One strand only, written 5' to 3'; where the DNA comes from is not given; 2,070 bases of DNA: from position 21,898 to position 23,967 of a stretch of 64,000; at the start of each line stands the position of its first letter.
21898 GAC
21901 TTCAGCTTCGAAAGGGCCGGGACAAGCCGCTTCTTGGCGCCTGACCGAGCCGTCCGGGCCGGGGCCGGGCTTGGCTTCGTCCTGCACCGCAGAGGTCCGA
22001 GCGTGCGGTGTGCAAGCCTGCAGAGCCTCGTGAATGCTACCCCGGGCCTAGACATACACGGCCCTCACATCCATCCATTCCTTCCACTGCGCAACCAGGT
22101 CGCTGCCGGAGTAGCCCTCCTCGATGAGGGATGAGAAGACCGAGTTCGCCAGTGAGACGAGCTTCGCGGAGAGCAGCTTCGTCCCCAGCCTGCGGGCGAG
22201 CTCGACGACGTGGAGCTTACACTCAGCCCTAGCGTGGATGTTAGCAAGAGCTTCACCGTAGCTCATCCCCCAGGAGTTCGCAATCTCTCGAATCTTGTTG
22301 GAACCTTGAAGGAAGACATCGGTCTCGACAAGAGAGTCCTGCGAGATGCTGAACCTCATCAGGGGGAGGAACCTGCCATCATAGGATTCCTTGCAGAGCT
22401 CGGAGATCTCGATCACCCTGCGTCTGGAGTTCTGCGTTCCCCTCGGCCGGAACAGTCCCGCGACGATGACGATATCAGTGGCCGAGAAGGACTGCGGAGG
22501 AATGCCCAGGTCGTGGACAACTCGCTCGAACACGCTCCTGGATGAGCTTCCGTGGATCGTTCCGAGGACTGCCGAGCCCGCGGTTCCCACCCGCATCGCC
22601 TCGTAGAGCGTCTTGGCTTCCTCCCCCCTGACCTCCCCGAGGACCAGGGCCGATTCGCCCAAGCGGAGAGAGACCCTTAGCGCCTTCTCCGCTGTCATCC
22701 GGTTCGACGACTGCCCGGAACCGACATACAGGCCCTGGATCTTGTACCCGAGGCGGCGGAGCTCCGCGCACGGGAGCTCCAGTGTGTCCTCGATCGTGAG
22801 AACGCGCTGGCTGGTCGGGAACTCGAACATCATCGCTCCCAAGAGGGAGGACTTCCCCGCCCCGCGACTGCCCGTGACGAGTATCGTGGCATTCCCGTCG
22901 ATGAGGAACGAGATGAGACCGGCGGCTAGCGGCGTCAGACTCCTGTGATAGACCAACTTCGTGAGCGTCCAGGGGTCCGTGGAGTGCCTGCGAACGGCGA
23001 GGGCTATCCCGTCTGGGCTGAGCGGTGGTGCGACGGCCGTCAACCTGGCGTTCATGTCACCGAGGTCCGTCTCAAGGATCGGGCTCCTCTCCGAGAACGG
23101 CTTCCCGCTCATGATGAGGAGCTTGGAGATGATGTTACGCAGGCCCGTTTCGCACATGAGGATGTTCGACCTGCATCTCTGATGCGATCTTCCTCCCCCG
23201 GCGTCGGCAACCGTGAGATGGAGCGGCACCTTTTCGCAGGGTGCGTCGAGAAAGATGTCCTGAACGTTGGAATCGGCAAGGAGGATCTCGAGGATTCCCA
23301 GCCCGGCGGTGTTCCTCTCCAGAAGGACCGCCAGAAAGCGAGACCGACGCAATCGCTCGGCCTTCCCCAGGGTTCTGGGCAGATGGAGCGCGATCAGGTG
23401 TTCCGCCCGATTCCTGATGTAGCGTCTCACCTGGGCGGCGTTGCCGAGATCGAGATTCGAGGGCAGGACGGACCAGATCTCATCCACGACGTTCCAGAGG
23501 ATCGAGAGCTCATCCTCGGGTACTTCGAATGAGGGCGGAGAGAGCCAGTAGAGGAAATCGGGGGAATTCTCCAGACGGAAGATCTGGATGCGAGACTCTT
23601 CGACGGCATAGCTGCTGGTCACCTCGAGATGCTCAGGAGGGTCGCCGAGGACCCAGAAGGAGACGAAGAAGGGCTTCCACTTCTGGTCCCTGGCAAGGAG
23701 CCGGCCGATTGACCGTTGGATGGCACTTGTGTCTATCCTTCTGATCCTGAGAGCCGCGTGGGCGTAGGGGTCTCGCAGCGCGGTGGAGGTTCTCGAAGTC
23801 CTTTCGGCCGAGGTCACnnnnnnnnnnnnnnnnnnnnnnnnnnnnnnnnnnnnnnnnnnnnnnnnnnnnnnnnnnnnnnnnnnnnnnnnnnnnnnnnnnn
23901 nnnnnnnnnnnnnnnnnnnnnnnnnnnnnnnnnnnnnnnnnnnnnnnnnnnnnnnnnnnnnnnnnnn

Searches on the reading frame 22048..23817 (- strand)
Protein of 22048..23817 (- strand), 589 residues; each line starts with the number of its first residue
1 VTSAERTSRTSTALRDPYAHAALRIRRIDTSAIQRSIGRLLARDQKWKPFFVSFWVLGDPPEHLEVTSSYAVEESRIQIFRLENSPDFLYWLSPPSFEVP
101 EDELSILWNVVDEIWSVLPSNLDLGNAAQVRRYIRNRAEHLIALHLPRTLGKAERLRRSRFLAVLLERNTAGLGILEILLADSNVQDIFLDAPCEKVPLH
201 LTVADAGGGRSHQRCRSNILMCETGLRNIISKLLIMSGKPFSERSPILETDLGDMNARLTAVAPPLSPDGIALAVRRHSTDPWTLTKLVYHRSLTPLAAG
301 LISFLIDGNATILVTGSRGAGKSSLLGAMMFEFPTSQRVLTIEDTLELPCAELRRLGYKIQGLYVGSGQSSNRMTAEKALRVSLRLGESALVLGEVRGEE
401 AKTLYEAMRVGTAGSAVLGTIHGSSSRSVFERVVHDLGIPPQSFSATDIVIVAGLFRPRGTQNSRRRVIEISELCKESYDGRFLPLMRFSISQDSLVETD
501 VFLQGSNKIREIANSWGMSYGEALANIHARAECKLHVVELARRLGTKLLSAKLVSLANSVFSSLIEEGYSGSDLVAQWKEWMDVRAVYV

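Call 7: search_protein_families(library=pfam, proteins=[window:22048-23817:-], max_evalue=0.01)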
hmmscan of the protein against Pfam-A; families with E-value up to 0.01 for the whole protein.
window:22048-23817:- (589 aa): 2 families
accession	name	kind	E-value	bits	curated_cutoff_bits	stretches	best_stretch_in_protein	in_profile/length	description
PF00437.27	T2SSE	-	9.6e-18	64.4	24.9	1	272-453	106-274/370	Type II/IV secretion system protein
PF13555.12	AAA_29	-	0.0023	18.1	27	1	308-331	23-44/61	P-loop containing region of AAA domain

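Call 58: search_protein_families(library=ncbifam, proteins=[window:22048-23817:-], max_evalue=0.01)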
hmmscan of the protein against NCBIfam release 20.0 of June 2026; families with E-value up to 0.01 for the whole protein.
window:22048-23817:- (589 aa): 17 families
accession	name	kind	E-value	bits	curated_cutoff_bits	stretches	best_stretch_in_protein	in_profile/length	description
TIGR03819.1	heli_sec_ATPase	hypoth_equivalog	3.7e-36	125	373.15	1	145-433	28-297/340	TadA family conjugal transfer-associated ATPase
NF058587.1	archaellum_moto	equivalog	3e-25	89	550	1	162-476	136-435/527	archaellum flagellar ATPase motor FlaI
TIGR02788.1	VirB11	equivalog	3.1e-23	82.3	249.95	1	306-434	141-263/308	P-type DNA transfer ATPase VirB11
TIGR02782.1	TrbB_P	equivalog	2.2e-20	73.1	304.55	1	226-434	54-253/303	P-type conjugative transfer ATPase TrbB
NF010469.0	PRK13894.1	subfamily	1.9e-17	63.6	508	1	227-438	68-269/320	conjugal transfer ATPase TrbB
NF053672.1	bindosome_BasE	exception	1.2e-15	57.3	1000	1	211-477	171-433/512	bindosome assembly system ATPase subunit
NF010425.0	PRK13851.1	equivalog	5.5e-15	55.1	461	1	305-435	158-282/344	type IV secretion system protein VirB11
NF041000.1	ATPase_ComGA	equivalog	9.5e-13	47.7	300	1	310-451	129-259/267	competence type IV pilus ATPase ComGA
NF010475.0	PRK13900.1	equivalog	3.5e-12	46.1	389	1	307-471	158-322/333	type IV secretion system ATPase VirB11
NF010407.0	PRK13833.1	subfamily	4e-12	46.2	499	1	243-433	79-259/323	conjugal transfer protein TrbB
TIGR02533.1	type_II_gspE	equivalog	3.5e-10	39.1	630.25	1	309-452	243-374/486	type II secretion system ATPase GspE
TIGR01420.1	pilT_fam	subfamily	4.8e-10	39.2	319.1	1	309-435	122-241/343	PilT/PilU family type 4a pilus ATPase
NF007755.0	PRK10436.1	equivalog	5.4e-07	28.6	617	1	304-454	214-353/465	type II secretion system protein GspE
TIGR02525.1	plasmid_TraJ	equivalog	2.5e-06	26.7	368.3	1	305-436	145-272/372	plasmid transfer ATPase TraJ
TIGR02524.1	dot_icm_DotB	equivalog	1.1e-05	24.8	463.3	1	269-436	101-259/358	Dot/Icm type IV secretion system ATPase DotB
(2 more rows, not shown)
